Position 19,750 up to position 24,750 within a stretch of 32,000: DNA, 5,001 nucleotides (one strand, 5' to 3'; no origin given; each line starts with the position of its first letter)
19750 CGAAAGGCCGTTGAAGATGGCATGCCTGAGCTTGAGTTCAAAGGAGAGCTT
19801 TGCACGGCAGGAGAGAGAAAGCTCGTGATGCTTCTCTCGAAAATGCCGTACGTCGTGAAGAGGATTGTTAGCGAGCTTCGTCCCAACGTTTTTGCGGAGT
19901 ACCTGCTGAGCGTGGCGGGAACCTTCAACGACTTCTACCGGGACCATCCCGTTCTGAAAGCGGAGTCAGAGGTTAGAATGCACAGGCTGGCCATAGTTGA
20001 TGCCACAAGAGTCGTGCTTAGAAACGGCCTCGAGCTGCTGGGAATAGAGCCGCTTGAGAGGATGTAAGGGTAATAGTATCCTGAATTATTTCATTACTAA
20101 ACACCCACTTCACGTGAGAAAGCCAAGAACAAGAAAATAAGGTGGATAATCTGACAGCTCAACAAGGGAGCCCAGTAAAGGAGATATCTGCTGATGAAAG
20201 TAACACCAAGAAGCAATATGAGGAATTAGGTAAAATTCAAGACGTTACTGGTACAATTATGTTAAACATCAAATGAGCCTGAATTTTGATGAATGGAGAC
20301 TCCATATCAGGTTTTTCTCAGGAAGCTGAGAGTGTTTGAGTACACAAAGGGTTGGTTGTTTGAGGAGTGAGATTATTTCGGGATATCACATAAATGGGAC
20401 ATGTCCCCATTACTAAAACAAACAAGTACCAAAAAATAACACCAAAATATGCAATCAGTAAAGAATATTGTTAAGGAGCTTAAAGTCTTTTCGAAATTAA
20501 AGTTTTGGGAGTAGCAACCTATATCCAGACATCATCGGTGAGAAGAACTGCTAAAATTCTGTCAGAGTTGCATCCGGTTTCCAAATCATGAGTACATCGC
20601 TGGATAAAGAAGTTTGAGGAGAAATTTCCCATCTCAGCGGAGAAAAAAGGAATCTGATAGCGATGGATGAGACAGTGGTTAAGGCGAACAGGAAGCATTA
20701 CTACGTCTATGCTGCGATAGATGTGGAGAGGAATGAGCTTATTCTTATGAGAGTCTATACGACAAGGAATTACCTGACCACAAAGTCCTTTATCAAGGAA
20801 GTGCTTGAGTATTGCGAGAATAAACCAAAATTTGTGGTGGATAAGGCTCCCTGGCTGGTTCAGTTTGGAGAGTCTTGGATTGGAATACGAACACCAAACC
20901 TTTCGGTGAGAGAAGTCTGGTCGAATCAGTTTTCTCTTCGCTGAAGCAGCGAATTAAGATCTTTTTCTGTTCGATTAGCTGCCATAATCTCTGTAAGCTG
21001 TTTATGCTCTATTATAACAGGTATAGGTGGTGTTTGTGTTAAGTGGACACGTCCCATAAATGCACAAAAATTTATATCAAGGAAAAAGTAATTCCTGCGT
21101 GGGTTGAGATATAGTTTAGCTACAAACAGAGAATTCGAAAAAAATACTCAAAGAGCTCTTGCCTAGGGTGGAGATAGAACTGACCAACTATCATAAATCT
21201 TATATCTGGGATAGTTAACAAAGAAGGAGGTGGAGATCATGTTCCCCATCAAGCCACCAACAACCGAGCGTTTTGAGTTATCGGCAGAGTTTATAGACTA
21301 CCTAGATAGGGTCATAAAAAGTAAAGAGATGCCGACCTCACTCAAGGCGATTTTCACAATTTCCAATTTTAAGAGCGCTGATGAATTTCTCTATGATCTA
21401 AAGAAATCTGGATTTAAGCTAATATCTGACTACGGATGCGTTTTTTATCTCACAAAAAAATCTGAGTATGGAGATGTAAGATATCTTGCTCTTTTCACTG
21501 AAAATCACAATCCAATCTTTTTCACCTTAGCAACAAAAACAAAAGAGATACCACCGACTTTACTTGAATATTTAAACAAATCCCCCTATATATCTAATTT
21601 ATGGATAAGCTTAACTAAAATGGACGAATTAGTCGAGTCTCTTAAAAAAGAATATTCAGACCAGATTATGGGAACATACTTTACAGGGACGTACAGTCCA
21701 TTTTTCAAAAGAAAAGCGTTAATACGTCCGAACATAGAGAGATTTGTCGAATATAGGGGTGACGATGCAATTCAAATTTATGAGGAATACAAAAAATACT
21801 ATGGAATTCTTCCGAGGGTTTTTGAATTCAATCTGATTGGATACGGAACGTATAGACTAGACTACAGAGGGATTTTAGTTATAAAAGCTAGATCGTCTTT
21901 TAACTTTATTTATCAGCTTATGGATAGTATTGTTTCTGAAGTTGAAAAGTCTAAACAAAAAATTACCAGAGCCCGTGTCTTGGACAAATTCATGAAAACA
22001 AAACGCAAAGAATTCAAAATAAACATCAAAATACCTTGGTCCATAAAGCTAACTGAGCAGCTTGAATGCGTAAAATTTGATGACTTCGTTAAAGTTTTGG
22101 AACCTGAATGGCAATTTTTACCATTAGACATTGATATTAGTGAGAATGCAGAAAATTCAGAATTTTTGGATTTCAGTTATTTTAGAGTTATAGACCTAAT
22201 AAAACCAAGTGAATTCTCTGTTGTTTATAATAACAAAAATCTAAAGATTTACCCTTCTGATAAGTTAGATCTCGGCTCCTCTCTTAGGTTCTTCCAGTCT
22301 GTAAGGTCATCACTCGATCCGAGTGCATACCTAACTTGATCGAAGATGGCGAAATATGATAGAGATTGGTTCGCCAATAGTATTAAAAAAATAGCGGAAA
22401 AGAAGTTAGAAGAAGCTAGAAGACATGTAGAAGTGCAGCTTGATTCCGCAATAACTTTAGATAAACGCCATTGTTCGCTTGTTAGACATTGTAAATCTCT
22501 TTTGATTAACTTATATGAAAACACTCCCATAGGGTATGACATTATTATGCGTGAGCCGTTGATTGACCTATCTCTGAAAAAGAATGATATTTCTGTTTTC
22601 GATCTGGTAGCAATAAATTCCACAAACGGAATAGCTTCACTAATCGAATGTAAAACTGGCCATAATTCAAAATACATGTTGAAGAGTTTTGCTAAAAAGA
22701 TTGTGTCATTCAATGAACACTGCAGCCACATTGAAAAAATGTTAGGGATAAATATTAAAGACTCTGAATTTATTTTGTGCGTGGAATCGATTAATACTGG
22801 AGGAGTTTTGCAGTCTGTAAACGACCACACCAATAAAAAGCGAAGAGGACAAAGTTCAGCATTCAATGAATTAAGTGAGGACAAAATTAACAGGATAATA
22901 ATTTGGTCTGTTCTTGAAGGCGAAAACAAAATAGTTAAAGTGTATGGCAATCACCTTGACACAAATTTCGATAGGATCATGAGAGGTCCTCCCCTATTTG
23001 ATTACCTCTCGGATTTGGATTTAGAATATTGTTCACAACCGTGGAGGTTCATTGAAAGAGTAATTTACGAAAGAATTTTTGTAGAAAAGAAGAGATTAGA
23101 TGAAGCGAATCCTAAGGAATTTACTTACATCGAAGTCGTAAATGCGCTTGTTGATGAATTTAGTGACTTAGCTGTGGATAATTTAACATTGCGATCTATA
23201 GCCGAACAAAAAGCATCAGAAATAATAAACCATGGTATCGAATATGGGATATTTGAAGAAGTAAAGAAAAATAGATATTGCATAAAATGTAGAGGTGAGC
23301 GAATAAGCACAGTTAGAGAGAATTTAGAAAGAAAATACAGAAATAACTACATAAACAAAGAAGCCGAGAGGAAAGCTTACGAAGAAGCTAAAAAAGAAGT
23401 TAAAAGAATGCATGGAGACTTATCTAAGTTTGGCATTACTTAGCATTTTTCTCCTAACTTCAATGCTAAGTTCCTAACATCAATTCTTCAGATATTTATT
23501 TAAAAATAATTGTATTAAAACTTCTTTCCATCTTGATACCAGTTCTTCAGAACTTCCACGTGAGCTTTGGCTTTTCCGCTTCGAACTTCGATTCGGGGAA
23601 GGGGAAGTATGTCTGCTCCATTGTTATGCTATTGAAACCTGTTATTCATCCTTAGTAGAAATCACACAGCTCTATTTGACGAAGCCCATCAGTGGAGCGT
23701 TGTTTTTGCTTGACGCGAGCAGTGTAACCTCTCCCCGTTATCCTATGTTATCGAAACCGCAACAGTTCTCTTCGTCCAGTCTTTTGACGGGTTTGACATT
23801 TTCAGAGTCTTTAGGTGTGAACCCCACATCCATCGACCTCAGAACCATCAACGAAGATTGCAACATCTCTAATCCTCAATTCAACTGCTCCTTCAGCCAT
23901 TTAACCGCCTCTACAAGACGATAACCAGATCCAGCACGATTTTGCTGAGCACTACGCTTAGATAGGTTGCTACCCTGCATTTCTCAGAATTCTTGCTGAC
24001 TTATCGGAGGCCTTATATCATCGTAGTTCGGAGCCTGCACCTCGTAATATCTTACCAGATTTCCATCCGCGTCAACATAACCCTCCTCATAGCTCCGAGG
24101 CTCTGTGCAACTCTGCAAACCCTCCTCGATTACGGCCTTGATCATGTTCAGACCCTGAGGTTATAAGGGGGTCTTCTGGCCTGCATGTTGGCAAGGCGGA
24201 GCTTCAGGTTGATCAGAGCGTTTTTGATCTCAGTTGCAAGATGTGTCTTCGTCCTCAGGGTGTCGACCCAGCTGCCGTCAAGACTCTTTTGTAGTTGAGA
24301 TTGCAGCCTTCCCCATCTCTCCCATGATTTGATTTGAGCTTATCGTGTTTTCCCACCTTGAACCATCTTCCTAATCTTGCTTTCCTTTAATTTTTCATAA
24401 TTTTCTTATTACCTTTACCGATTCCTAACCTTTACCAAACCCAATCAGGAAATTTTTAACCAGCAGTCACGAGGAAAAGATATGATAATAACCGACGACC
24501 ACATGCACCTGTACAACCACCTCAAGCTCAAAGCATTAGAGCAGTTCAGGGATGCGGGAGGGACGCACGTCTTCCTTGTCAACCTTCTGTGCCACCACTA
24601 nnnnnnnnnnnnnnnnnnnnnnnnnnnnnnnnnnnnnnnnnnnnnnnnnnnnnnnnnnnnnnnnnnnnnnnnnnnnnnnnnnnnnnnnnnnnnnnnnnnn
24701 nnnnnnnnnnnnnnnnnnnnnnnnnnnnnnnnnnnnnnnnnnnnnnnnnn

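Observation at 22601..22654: Explicit PD-(D/E)xK catalytic signature in the second cassette gene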

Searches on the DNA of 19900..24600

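Call 86: search_rna_families(source=window, start=19900, end=24600, threshold=evalue, max_evalue=0.1)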
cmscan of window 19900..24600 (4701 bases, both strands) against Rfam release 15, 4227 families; matches with E-value up to 0.1: 0.
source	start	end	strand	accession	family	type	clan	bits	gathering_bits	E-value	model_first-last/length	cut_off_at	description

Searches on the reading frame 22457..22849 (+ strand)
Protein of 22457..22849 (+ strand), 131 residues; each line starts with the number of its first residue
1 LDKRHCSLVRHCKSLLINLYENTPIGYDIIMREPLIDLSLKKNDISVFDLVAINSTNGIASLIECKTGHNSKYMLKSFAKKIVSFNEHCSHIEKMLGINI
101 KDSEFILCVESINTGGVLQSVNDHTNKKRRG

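Call 72: search_solved_structures(query=A5, max_evalue=10, show_alignments=5)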
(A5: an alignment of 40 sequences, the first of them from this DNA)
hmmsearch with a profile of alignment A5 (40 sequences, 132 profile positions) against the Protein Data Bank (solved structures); distinct sequences matched with E-value up to 10: 18.
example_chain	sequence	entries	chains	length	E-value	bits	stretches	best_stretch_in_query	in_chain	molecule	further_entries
3n4x_A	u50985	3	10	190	0.036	17.2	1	34-107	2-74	Monopolin complex subunit CSM1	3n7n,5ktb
3jb9_G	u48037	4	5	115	0.3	14.2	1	14-85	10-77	Small nuclear ribonucleoprotein Sm D2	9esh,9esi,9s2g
6jfv_B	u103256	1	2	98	0.35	14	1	65-127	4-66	Keratin, type II cytoskeletal 5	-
6nzu_C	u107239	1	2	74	0.49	13.5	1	70-124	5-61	Acyl carrier protein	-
5vcb_f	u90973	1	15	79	0.51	13.4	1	69-124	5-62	Acyl carrier protein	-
6n3p_G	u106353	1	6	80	0.53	13.4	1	69-124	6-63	Acyl carrier protein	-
4ihf_G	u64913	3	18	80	0.54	13.4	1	69-124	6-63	Acyl carrier protein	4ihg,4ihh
1l0h_A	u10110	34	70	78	0.55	13.3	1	70-124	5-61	ACYL CARRIER PROTEIN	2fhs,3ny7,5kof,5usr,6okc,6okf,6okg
8tvt_C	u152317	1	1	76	0.55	13.3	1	70-125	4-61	Acyl carrier protein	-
1l0i_A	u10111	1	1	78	0.56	13.3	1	70-124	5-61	Acyl carrier protein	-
1acp_A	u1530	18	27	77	0.58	13.2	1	70-125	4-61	ACYL-CARRIER PROTEIN | Acyl carrier protein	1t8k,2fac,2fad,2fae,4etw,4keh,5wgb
3tnu_B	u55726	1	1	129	0.6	13.2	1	65-127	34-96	Keratin, type II cytoskeletal 5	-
2k92_A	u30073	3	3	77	0.62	13.1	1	70-125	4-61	Acyl carrier protein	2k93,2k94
6dfl_B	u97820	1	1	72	0.77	12.8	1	72-125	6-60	Acyl carrier protein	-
9mlw_C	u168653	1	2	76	0.87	12.7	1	72-125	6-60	Acyl carrier protein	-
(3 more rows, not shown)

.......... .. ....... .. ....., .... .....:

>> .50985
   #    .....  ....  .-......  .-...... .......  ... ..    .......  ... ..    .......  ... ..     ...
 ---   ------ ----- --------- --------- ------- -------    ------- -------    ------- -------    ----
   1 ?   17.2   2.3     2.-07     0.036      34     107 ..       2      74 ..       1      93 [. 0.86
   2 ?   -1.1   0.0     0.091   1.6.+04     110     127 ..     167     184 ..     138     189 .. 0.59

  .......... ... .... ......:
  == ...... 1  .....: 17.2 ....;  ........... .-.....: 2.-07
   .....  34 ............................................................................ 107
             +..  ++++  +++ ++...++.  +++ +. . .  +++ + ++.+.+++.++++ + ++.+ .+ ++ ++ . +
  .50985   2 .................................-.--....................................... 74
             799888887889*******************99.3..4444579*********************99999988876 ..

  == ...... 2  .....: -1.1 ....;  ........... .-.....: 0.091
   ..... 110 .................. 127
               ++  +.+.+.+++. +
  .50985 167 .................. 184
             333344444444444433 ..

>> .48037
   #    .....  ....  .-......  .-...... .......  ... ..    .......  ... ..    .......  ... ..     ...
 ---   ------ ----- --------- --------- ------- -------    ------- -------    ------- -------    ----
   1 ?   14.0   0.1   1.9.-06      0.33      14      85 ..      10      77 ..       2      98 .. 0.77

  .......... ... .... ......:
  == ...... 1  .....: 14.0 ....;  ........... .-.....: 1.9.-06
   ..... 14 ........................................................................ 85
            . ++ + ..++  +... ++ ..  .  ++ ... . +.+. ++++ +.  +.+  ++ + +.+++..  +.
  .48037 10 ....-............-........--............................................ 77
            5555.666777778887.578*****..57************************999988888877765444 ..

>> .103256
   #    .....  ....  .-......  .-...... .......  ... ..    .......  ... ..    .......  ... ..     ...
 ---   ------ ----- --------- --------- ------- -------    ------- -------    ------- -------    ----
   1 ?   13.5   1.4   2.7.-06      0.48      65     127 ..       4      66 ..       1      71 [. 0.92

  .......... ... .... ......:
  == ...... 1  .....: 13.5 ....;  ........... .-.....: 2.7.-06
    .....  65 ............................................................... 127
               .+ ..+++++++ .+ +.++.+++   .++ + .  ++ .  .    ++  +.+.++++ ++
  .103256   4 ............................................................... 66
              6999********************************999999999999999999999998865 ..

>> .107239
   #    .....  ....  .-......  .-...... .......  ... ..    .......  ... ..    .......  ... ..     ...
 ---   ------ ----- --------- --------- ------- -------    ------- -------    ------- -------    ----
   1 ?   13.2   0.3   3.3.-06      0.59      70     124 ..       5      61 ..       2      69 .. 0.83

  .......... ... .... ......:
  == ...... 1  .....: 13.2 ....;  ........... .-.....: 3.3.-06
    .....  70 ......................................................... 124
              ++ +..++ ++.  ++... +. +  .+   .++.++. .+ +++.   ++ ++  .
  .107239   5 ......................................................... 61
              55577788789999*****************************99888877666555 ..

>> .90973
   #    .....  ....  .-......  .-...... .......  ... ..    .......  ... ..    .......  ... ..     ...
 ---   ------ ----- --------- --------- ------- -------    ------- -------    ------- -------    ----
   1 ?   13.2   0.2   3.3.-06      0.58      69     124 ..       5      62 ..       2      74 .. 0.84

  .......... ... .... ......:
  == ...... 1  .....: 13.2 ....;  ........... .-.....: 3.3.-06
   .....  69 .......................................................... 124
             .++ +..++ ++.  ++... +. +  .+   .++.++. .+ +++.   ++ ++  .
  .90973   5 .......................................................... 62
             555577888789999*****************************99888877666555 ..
